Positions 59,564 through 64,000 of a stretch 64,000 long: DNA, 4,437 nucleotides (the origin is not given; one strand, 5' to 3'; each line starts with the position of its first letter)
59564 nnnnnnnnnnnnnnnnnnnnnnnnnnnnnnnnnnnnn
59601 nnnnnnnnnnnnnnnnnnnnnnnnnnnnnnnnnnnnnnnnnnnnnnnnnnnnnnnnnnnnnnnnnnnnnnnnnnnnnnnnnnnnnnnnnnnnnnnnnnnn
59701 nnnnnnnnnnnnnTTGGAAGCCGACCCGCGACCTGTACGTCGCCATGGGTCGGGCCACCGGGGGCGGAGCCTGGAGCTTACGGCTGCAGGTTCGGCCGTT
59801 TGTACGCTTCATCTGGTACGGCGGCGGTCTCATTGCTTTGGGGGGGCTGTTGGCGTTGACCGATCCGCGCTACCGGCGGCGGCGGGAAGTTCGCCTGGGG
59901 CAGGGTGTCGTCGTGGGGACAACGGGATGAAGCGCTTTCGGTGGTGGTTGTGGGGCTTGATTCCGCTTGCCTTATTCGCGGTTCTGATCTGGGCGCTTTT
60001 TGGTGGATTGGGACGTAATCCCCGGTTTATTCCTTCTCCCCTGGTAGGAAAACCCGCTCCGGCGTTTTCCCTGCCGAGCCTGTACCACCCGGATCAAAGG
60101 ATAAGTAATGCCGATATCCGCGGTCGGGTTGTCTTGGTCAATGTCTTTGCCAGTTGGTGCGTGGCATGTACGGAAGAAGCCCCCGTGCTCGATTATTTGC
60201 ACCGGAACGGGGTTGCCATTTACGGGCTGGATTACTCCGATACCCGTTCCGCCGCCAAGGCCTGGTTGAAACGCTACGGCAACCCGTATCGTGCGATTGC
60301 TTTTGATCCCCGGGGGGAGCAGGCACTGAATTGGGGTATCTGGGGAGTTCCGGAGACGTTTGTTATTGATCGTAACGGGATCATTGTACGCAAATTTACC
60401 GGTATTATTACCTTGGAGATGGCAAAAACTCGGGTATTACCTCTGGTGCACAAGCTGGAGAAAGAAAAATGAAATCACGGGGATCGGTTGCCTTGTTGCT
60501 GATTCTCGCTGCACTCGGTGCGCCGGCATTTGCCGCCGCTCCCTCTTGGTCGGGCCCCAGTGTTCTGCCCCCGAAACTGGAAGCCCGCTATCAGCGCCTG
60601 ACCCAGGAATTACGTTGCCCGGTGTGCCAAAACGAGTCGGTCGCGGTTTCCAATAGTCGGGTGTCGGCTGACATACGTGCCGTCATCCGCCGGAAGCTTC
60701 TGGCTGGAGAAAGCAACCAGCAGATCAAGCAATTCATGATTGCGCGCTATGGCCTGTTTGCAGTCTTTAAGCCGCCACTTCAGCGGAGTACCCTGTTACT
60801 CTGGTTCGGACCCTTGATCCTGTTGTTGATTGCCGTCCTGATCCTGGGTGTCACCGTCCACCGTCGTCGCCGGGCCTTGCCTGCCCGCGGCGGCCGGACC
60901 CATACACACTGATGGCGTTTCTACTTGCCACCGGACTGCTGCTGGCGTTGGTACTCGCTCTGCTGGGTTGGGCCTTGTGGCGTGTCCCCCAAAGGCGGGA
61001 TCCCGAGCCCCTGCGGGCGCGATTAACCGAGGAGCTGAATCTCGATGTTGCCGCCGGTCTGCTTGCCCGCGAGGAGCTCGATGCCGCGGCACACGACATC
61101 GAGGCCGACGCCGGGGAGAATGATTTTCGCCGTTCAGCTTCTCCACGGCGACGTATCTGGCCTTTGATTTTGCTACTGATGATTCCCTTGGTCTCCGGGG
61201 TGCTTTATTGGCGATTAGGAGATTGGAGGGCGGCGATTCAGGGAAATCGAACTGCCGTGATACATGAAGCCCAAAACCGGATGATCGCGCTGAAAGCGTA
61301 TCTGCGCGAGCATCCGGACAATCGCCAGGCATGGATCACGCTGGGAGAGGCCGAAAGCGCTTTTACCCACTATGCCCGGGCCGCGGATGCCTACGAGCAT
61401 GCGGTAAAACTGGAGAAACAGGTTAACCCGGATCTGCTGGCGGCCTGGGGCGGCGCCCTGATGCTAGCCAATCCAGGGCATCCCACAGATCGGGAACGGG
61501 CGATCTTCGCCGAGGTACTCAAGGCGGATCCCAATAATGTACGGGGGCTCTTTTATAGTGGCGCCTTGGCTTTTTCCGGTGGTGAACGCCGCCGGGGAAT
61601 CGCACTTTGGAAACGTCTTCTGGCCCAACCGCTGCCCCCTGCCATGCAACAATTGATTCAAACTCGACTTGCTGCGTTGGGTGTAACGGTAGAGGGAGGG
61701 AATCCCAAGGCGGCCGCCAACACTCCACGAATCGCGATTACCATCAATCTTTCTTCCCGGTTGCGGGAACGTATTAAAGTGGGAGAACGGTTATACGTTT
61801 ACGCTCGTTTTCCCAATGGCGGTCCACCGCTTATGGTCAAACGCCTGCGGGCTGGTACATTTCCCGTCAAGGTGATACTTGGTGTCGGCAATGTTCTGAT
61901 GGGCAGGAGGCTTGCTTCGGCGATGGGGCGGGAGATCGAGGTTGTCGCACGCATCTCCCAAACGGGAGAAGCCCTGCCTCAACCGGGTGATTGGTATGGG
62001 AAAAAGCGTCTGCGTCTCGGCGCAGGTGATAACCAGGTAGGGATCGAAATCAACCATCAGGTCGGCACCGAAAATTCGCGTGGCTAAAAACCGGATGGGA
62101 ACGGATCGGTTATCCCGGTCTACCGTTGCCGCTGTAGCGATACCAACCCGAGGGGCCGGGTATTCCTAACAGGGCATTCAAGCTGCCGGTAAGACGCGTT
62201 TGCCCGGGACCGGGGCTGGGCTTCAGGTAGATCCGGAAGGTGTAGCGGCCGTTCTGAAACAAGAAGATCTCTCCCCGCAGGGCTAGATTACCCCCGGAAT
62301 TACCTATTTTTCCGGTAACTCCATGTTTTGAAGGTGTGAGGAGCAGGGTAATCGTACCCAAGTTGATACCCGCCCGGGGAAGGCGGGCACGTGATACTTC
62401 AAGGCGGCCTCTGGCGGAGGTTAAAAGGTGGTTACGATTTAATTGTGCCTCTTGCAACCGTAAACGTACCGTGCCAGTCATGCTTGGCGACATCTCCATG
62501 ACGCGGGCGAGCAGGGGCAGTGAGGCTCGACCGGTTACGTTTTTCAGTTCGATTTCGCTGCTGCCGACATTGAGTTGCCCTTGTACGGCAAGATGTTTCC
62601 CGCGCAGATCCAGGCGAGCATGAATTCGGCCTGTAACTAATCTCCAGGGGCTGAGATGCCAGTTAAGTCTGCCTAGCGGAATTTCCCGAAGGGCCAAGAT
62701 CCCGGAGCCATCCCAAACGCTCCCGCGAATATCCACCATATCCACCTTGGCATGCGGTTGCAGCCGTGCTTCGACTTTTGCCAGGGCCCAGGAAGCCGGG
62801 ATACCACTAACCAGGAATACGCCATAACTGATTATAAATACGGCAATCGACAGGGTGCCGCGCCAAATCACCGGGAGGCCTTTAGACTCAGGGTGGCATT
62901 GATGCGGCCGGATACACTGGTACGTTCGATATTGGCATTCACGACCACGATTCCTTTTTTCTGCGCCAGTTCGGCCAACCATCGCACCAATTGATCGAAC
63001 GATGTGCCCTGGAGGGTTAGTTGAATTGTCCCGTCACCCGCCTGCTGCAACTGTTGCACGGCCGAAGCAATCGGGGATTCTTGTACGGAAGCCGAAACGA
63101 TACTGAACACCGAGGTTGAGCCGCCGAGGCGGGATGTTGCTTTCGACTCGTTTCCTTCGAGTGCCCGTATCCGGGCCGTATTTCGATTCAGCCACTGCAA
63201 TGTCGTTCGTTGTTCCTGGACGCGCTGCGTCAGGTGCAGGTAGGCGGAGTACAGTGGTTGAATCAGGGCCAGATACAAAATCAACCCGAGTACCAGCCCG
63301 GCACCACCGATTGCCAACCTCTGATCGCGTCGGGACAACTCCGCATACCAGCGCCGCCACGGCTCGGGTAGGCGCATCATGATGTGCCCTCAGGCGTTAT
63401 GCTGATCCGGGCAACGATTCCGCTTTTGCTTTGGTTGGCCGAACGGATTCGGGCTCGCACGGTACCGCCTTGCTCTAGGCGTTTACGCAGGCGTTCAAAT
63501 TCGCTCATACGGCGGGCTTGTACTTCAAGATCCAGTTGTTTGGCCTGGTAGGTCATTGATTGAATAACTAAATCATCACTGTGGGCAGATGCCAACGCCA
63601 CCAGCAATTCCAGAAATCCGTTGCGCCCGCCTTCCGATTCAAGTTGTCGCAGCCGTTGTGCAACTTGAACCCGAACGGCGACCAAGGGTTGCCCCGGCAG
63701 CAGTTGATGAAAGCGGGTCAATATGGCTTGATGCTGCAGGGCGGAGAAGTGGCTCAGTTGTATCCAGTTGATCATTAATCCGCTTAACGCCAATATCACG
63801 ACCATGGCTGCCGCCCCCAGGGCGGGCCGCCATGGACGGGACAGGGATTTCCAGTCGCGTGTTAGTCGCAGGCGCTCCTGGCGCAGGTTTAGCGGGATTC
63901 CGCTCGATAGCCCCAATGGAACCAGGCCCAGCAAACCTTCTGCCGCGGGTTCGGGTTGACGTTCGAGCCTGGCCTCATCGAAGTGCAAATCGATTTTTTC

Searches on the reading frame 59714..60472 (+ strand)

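Call 14: search_protein_families(library=pfam, proteins=[window:59714-60472:+], max_evalue=0.00001)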
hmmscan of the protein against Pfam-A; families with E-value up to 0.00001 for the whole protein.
window:59714-60472:+ (252 aa): 2 families
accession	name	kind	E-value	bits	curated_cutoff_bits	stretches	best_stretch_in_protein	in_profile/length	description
PF08534.16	Redoxin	-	2.9e-18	66.5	26.6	1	111-230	2-134/148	Redoxin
PF00578.27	AhpC-TSA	-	2.6e-17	63.4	26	1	111-225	1-122/124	AhpC/TSA family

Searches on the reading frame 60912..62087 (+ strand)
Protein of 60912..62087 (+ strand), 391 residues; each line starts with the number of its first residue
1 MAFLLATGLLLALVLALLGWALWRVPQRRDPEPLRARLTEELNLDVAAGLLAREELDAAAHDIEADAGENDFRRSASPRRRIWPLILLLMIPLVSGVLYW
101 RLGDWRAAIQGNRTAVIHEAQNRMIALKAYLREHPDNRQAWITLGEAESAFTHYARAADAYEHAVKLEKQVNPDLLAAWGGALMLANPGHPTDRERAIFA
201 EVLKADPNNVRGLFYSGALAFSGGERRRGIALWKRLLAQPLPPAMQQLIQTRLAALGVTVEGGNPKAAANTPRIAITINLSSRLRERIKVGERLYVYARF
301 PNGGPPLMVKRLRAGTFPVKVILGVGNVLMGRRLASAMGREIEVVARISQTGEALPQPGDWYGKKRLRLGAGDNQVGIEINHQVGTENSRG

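Call 14: search_protein_families(library=pfam, proteins=[window:60912-62087:+], max_evalue=0.00001)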
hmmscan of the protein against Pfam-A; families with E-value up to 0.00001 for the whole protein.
window:60912-62087:+ (391 aa): 2 families
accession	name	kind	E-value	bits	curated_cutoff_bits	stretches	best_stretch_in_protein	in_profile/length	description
PF23892.1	Ig_CycH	-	1.2e-17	64.1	27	1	274-380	1-107/108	Cytochrome c-type biogenesis protein H Ig-like domain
PF23914.1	TPR_CcmH_CycH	-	4.6e-15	56.3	42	1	117-238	29-149/158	Cytochrome c-type biogenesis protein H TPR domain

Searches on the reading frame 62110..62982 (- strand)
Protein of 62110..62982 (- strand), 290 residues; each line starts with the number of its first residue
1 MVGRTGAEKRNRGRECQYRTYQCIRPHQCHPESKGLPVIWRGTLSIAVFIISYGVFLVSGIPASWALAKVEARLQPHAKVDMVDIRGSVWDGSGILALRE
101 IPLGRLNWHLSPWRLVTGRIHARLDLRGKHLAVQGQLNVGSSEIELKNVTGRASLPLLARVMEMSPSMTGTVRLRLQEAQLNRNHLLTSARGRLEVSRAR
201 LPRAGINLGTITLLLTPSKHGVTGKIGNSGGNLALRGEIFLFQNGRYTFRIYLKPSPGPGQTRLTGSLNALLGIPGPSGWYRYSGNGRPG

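Call 14: search_protein_families(library=pfam, proteins=[window:62110-62982:-], max_evalue=0.00001)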
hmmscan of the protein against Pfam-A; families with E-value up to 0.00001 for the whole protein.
window:62110-62982:- (290 aa): 1 family
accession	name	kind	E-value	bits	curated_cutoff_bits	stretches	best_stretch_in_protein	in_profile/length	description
PF01203.25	T2SSN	-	7.5e-28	98.5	29.6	1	79-282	2-209/211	Type II secretion system (T2SS), protein N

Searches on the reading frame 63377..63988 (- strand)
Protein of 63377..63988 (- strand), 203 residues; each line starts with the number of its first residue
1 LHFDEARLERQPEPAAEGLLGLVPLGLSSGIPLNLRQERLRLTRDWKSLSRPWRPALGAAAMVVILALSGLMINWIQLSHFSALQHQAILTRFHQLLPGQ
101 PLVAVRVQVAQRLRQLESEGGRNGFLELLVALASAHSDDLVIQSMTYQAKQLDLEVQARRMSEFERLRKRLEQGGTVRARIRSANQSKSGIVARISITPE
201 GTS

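Call 14: search_protein_families(library=pfam, proteins=[window:63377-63988:-], max_evalue=0.00001)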
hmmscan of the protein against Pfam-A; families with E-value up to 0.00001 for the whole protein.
window:63377-63988:- (203 aa): 1 family
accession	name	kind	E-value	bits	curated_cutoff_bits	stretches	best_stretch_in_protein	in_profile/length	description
PF12693.12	GspL_C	-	7.2e-14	52.4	29.6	1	51-190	5-150/158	GspL periplasmic domain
